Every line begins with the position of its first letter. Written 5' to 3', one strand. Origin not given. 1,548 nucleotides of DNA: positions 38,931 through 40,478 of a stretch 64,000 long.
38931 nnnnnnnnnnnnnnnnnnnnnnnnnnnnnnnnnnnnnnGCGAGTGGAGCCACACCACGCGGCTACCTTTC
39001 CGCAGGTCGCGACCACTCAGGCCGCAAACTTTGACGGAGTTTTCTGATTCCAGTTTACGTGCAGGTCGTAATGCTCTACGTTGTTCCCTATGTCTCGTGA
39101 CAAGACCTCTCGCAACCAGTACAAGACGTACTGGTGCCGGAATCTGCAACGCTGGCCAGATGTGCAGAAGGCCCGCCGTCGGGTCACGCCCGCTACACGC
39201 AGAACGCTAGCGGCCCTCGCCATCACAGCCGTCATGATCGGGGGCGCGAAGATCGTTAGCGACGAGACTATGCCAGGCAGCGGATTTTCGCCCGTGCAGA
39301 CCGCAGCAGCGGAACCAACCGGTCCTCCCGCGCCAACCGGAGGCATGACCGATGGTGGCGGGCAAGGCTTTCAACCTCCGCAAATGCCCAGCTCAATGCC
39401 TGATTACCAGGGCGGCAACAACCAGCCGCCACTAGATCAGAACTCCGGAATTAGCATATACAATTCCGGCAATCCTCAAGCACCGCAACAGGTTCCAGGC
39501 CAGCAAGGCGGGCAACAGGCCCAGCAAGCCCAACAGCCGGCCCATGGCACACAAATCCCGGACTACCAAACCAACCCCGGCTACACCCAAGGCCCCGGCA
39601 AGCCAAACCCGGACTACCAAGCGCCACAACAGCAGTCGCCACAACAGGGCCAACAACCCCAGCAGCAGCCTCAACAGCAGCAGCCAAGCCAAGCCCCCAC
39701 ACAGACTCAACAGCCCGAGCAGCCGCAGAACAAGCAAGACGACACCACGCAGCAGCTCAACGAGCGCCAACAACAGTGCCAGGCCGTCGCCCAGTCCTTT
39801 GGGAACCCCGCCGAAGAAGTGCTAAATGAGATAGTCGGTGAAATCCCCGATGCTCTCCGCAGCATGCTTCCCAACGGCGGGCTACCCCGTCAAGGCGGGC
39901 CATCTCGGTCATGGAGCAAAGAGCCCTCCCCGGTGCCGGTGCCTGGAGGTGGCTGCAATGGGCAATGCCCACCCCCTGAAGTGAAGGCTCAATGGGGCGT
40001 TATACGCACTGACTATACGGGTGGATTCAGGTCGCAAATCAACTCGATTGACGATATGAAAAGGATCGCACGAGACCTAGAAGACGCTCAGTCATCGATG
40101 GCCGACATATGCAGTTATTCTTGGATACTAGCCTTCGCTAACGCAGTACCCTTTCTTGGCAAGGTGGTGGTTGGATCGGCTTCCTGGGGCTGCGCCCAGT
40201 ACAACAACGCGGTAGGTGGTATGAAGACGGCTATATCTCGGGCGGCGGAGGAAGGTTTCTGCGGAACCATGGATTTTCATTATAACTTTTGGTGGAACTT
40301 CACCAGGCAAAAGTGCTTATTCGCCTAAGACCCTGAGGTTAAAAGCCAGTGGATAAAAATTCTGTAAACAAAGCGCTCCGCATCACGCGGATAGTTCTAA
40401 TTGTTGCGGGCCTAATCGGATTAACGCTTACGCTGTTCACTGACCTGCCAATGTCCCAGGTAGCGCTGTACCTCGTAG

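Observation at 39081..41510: Trio of secreted or membrane proteins immediately upstream of the lysis cassette, including a Q/P-rich low-complexity protein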

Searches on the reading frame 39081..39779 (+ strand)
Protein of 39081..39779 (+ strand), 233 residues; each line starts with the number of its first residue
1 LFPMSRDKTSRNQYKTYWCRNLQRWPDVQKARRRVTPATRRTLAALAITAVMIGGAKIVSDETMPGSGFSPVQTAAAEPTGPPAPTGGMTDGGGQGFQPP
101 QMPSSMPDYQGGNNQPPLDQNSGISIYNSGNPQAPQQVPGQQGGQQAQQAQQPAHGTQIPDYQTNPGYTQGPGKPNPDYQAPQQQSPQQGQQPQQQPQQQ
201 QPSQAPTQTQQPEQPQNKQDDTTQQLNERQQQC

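Call 34: find_related_loci(query=A3, collection=genome_contigs, flank=6000)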
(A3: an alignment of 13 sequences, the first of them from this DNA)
Query A3 (233 aa) in genome_contigs; peptide patterns used: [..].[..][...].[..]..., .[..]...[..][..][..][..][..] (x = any residue, [..] = any of these).
73 stretches matched a pattern; 53 encode a relative of the query (tblastn E <= 1e-3); 53 distinct loci.
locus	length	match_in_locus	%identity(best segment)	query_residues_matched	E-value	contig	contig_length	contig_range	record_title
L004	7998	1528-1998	80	28-184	6e-57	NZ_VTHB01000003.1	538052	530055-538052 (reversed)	Mycobacteroides sp. CBMA 271 strain CBMA271 271_pilon_C3, whole genome shotgun sequence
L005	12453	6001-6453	81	28-179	7e-55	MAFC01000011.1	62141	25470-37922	Mycobacterium sp. D16R12 sctg_0006_0002, whole genome shotgun sequence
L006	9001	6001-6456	77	28-179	9e-54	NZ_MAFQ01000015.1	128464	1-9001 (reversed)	Mycobacteroides franklinii strain CV002 sctg_0013_0001, whole genome shotgun sequence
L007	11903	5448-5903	74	28-179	7e-53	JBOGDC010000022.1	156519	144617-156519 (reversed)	MAG: Mycobacterium sp. isolate H1-B2_metawrap_bin.13 k127_232318, whole genome shotgun sequence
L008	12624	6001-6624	66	17-233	2e-48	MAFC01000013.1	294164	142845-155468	Mycobacterium sp. D16R12 sctg_0007_0001, whole genome shotgun sequence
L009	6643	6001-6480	61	17-179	7e-46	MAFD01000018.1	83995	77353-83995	Mycobacterium sp. D16R18 sctg_0018_0001, whole genome shotgun sequence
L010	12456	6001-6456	59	28-179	2e-45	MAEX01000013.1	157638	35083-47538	Mycobacterium sp. D16Q14 sctg_0012_0001, whole genome shotgun sequence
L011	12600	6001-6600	67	28-233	2e-44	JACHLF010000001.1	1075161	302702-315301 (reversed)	Mycobacteroides chelonae strain S00154 Ga0436320_01, whole genome shotgun sequence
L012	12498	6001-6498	60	17-181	1e-41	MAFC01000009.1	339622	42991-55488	Mycobacterium sp. D16R12 sctg_0005_0001, whole genome shotgun sequence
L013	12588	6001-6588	69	28-233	5e-39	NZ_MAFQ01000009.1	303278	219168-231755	Mycobacteroides franklinii strain CV002 sctg_0007_0001, whole genome shotgun sequence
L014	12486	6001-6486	69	20-181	5e-38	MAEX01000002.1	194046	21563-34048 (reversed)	Mycobacterium sp. D16Q14 sctg_0002_0001, whole genome shotgun sequence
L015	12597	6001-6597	65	28-233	1e-37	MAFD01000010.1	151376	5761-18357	Mycobacterium sp. D16R18 sctg_0010_0001, whole genome shotgun sequence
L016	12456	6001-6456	68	28-179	1e-37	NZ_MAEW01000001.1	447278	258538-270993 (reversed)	Mycobacterium sp. D16Q13 sctg_0001_0001, whole genome shotgun sequence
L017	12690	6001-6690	53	4-220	5e-37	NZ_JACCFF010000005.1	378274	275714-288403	Mycobacteroides sp. LB1 contig00005, whole genome shotgun sequence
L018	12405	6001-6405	65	29-164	1e-36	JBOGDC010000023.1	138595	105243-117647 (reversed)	MAG: Mycobacterium sp. isolate H1-B2_metawrap_bin.13 k127_148065, whole genome shotgun sequence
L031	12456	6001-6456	57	32-182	9e-28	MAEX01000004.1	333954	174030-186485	Mycobacterium sp. D16Q14 sctg_0003_0001, whole genome shotgun sequence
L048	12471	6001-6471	58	68-233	1e-16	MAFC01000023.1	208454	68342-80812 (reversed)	Mycobacterium sp. D16R12 sctg_0011_0001, whole genome shotgun sequence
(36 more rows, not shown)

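Call 92: search_protein_families(library=pfam, proteins=[L010:7519-8040:+, L016:7669-8196:+, L031:7314-8318:+, L008:7070-7411:+, L008:7996-8793:+, L048:6934-7359:+], max_evalue=0.01)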
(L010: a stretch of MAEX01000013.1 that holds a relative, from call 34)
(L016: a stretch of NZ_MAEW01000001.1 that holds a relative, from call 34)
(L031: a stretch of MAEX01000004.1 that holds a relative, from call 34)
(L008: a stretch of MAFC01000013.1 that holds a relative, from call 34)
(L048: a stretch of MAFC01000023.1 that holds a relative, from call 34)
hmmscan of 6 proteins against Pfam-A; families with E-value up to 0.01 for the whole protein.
L010:7519-8040:+ (173 aa): 0 families

L016:7669-8196:+ (175 aa): 0 families

L031:7314-8318:+ (334 aa): 0 families

L008:7070-7411:+ (113 aa): 0 families

L008:7996-8793:+ (265 aa): 8 families
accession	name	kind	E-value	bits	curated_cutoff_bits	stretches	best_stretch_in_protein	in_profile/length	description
PF13384.12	HTH_23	-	5.5e-08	32.8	24.6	1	120-148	13-41/50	Homeodomain-like domain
PF08281.18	Sigma70_r4_2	-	1.3e-07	31.5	25.7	0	123-147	25-49/54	Sigma-70, region 4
PF04545.22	Sigma70_r4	-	1.6e-06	27.9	24.1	0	122-141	18-37/50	Sigma-70, region 4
PF13551.12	HTH_29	-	2.8e-06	27.8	28.1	0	67-111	6-49/64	Winged helix-turn helix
PF13936.12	HTH_38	-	1.5e-05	25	27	1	117-143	13-39/44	Helix-turn-helix domain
PF13412.12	HTH_24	-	0.00011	22.2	21.9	0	122-144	15-37/48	Winged helix-turn-helix DNA-binding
PF13518.12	HTH_28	-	0.0024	18.3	25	0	126-150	14-38/52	Helix-turn-helix domain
PF12840.13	HTH_20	-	0.0069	16.8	27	0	120-143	12-37/51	Helix-turn-helix domain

L048:6934-7359:+ (141 aa): 0 families

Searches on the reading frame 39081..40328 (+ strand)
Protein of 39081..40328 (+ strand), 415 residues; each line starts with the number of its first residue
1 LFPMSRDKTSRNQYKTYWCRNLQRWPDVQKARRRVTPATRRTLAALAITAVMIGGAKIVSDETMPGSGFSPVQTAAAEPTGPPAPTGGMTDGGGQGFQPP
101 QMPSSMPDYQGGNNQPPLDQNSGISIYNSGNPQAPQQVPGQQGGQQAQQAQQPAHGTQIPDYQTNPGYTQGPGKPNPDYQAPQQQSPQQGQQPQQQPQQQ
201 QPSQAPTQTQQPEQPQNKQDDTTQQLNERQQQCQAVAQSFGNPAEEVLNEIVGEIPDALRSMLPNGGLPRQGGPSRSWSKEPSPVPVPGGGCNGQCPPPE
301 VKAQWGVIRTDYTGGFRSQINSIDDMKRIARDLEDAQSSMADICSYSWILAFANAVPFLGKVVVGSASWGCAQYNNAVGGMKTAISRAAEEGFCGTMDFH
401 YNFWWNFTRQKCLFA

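Call 4: search_protein_families(library=pfam, proteins=[window:39081-40328:+], max_evalue=0.1)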
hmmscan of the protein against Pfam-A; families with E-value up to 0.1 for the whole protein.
window:39081-40328:+ (415 aa): 1 family
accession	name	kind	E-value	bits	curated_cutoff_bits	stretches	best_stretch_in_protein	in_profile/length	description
PF03153.18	TFIIA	-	0.0082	16.6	36.2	1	111-239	132-253/415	Transcription factor IIA, alpha/beta subunit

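Call 17: search_protein_families(library=ncbifam, proteins=[window:39081-40328:+], max_evalue=0.1)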
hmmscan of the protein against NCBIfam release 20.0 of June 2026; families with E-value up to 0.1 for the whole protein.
window:39081-40328:+ (415 aa): 0 families

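Call 18: search_protein_families(library=phrogs, proteins=[window:39081-40328:+], max_evalue=0.01)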
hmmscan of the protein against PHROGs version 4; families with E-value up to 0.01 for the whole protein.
window:39081-40328:+ (415 aa): 2 families
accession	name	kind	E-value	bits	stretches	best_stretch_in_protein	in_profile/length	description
phrog_35557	-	unknown function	5.2e-91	306.5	1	30-304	4-252/368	-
phrog_30921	-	unknown function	2.2e-88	298.1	1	5-304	3-303/489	-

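Call 19: search_protein_families(library=padloc, proteins=[window:39081-40328:+], max_evalue=0.01)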
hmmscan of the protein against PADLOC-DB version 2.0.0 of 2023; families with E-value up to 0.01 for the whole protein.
window:39081-40328:+ (415 aa): 0 families

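Call 21: find_homologous_proteins(query=window:39081-40328:+)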
Query window:39081-40328:+ (415 aa): 211 proteins with E <= 0.001 among 8000 candidates; the best 120 are listed.
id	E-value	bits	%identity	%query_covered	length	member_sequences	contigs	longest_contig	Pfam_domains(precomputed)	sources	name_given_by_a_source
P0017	4.7e-278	940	100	99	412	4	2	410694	-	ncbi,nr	ncbi:Uncharacterised protein [Mycobacteroides abscessus subsp. massiliense]|nr:Uncharacterised prote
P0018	3.7e-233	792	83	99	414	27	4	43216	-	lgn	-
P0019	1.6e-200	685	72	99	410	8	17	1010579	-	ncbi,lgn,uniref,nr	ncbi:Uncharacterised protein [Mycobacteroides abscessus subsp. massiliense]|uniref:hypothetical prot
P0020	2.0e-194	665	70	99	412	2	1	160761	-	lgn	-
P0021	4.0e-194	664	68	99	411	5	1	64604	-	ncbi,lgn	-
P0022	5.5e-182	624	71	95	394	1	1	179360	-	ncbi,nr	ncbi:hypothetical protein HA138_12775 [Mycobacteroides chelonae]|nr:hypothetical protein [Mycobacter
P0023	1.9e-159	550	64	99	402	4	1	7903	-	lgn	-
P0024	8.8e-145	501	57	93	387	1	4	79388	-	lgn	-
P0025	5.6e-127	443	76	63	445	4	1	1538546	-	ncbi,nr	ncbi:Uncharacterised protein [Mycobacteroides abscessus subsp. bolletii]|nr:Uncharacterised protein 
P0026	9.1e-118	412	73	65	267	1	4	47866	-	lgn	-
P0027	1.0e-113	399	88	42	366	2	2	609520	-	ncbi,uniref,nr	ncbi:Uncharacterised protein [Mycobacteroides abscessus subsp. bolletii]|uniref:hypothetical protein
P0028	5.8e-103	363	63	72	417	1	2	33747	-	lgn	-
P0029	4.9e-98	347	55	73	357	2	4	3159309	-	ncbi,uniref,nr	ncbi:hypothetical protein CCUG63695_03055 [Mycobacteroides franklinii]|uniref:Uncharacterized protei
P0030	1.7e-95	339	57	81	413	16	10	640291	-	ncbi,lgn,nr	ncbi:Uncharacterised protein [Mycobacteroides abscessus subsp. abscessus]|nr:Uncharacterised protein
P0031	3.8e-93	331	53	90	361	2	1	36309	-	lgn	-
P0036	8.4e-83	297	50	93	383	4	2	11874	-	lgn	-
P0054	8.3e-77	277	70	51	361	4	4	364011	-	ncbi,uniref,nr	ncbi:hypothetical protein [Mycobacteroides abscessus]|uniref:hypothetical protein n=1 Tax=Mycobacter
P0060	1.6e-74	270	72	36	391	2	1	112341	-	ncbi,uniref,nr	ncbi:hypothetical protein [Mycobacterium sp. D16R24]|uniref:hypothetical protein n=1 Tax=Mycobacteri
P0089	2.3e-64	236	67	43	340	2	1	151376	-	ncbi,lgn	-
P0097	1.2e-63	234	39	93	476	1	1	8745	-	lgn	-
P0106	4.7e-59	219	63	48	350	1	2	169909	-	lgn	-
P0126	2.2e-54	203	55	46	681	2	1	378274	PF03496.21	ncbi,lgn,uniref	ncbi:ADP-ribosyltransferase [Mycobacteroides sp. LB1]|uniref:ADP-ribosyltransferase n=1 Tax=Mycobact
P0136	6.7e-53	198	62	45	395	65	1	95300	PF15533.13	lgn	-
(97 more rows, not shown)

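Call 27: search_protein_families(library=pfam, alignment_id=A2, max_evalue=0.001)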
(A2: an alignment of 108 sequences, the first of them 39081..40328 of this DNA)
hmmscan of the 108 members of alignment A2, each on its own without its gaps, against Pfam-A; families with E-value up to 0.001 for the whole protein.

A. member 1, window:39081-40328:+ (415 aa): 0 families

B. families by the number of members that match (of 108 scanned): 19 families
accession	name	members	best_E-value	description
PF00413.30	Peptidase_M10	6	6.4e-07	Matrixin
PF09056.16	Phospholip_A2_3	4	8.2e-09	Prokaryotic phospholipase A2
PF03153.18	TFIIA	4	0.00028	Transcription factor IIA, alpha/beta subunit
PF01510.30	Amidase_2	3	5.4e-12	N-acetylmuramoyl-L-alanine amidase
PF13583.11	Reprolysin_4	3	2.7e-06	Metallo-peptidase family M12B Reprolysin-like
PF22322.1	DUF6973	2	1.1e-18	Domain of unknown function (DUF6973)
PF10783.14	DUF2599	2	4.5e-12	Protein of unknown function (DUF2599)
PF13688.12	Reprolysin_5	2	0.00013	Metallo-peptidase family M12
PF16313.11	DUF4953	2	0.00027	Met-zincin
PF13582.12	Reprolysin_3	2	0.00029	Metallo-peptidase family M12B Reprolysin-like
PF15533.11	Ntox33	1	3.1e-28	Bacterial toxin 33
PF03496.20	ADPrib_exo_Tox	1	1.2e-07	ADP-ribosyltransferase exoenzyme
PF00182.24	Glyco_hydro_19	1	1.6e-05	Chitinase class I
PF08619.15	Nha1_C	1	4.3e-05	Alkali metal cation/H+ antiporter Nha1 C terminus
PF04888.17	SseC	1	0.00013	Secretion system effector C (SseC) like family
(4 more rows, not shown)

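Call 29: search_protein_families(library=pfam, proteins=[P0136, P0126, P0036, P0097, P0029, P0060, P0054, P0089, P0106], max_evalue=0.05)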
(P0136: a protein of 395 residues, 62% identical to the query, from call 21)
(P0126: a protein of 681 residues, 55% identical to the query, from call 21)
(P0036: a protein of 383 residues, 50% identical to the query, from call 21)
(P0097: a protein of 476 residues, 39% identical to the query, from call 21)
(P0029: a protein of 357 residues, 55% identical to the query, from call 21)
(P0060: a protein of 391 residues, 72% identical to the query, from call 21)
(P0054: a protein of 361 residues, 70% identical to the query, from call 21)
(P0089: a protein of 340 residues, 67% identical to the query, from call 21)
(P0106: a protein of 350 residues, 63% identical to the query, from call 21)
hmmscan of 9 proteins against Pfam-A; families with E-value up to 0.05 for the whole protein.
P0136 (395 aa): 1 family
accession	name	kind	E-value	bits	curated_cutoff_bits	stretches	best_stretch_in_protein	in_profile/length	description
PF15533.11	Ntox33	-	3.1e-28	98.5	28.4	1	330-393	1-65/65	Bacterial toxin 33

P0126 (681 aa): 3 families
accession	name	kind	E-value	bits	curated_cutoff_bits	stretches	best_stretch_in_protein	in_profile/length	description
PF03496.20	ADPrib_exo_Tox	-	1.2e-07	31.7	23.4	1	533-674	16-185/196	ADP-ribosyltransferase exoenzyme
PF03153.18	TFIIA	-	0.0096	16.4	36.2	1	82-265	136-320/415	Transcription factor IIA, alpha/beta subunit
PF00413.30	Peptidase_M10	-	0.026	14.8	24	0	312-338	108-135/159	Matrixin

P0036 (383 aa): 1 family
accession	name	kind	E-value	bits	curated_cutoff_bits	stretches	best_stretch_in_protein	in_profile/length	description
PF03153.18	TFIIA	-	0.00093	19.7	36.2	1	104-226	128-247/415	Transcription factor IIA, alpha/beta subunit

P0097 (476 aa): 0 families

P0029 (357 aa): 1 family
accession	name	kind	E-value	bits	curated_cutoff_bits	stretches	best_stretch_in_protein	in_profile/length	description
PF03153.18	TFIIA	-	0.0027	18.2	36.2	1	64-196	86-228/415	Transcription factor IIA, alpha/beta subunit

P0060 (391 aa): 2 families
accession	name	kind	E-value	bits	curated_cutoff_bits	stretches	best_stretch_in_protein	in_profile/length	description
PF03153.18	TFIIA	-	0.00028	21.4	36.2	1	73-201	87-244/415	Transcription factor IIA, alpha/beta subunit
PF01080.22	Presenilin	-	0.023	13.9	34.3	1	113-224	235-345/408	Presenilin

P0054 (361 aa): 3 families
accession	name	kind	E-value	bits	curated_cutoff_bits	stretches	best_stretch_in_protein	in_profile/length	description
PF08614.16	ATG16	-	0.00036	21.2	33.7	1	247-302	72-127/200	Autophagy protein 16 (ATG16)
PF15960.10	DUF4763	-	0.0022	17.7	30.1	1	238-309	67-138/236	Domain of unknown function (DUF4763)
PF17675.6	APG6_N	-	0.0089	16.9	45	1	255-301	45-91/132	Apg6 coiled-coil region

P0089 (340 aa): 2 families
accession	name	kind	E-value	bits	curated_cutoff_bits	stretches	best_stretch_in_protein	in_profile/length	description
PF03153.18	TFIIA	-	0.013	16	36.2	1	36-241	81-246/415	Transcription factor IIA, alpha/beta subunit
PF19733.4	DUF6223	-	0.017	15.8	27.4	1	275-326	33-84/98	Family of unknown function (DUF6223)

P0106 (350 aa): 2 families
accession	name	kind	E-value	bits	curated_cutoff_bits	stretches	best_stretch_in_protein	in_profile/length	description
PF04888.17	SseC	-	0.014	15.4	30.2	1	245-339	15-104/312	Secretion system effector C (SseC) like family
PF08614.16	ATG16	-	0.037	14.6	33.7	1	243-290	100-147/200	Autophagy protein 16 (ATG16)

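Call 57: find_encoding_contigs(protein=P0019, flank=4000, max_places=3)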
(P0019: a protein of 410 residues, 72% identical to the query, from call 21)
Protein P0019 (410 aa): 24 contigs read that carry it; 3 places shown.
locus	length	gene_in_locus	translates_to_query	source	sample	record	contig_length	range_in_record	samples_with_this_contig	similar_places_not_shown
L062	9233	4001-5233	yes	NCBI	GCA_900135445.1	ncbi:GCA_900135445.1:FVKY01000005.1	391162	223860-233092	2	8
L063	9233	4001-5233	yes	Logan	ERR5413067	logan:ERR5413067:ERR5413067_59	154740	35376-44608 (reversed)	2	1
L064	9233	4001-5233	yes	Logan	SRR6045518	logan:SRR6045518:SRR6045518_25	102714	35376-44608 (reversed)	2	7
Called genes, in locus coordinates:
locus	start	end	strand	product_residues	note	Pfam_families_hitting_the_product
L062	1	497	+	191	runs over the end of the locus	-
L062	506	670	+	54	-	-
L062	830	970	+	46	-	PF24184:Phage_zn_bind_5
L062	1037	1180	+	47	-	-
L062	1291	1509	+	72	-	-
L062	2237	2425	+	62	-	-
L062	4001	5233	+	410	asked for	-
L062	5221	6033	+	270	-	-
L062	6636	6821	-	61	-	-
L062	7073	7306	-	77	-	-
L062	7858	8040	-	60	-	-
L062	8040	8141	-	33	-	-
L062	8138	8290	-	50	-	-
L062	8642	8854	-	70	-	-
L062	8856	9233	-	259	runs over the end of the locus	PF13482:RNase_H_2 (weak)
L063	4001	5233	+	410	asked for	-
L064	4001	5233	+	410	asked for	-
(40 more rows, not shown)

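Call 58: find_encoding_contigs(protein=P0022, flank=4000, max_places=2)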
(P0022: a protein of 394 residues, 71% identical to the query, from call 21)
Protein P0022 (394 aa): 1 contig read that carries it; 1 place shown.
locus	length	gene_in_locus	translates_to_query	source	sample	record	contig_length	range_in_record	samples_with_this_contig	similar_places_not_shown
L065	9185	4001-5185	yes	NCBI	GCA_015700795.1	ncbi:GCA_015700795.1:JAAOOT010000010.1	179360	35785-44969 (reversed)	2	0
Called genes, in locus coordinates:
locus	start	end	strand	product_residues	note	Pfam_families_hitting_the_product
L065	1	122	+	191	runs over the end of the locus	-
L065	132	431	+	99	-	-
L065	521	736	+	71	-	-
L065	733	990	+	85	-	-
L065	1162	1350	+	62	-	-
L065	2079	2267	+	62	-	-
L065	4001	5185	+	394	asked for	-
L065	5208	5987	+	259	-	-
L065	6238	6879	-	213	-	-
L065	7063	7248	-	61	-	-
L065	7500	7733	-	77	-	-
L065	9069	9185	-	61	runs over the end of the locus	-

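Call 59: find_encoding_contigs(protein=P0024, flank=4000, max_places=2)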
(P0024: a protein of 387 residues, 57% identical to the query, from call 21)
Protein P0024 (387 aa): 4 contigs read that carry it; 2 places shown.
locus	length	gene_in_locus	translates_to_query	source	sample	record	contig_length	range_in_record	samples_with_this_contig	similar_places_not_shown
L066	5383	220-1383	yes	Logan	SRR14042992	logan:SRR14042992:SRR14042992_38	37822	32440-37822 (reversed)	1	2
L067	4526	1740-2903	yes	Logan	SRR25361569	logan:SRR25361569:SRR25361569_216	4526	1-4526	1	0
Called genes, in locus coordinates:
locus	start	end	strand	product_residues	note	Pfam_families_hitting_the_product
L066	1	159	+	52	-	?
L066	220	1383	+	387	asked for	-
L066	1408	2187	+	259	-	-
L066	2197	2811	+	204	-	-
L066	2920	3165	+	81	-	-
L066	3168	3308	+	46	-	-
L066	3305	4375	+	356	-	-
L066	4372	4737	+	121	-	-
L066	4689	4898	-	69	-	-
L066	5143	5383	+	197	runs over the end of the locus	PF19344:TetR_C_32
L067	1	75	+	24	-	?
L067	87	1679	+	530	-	-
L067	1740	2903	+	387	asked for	-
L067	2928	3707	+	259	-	-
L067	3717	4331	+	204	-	-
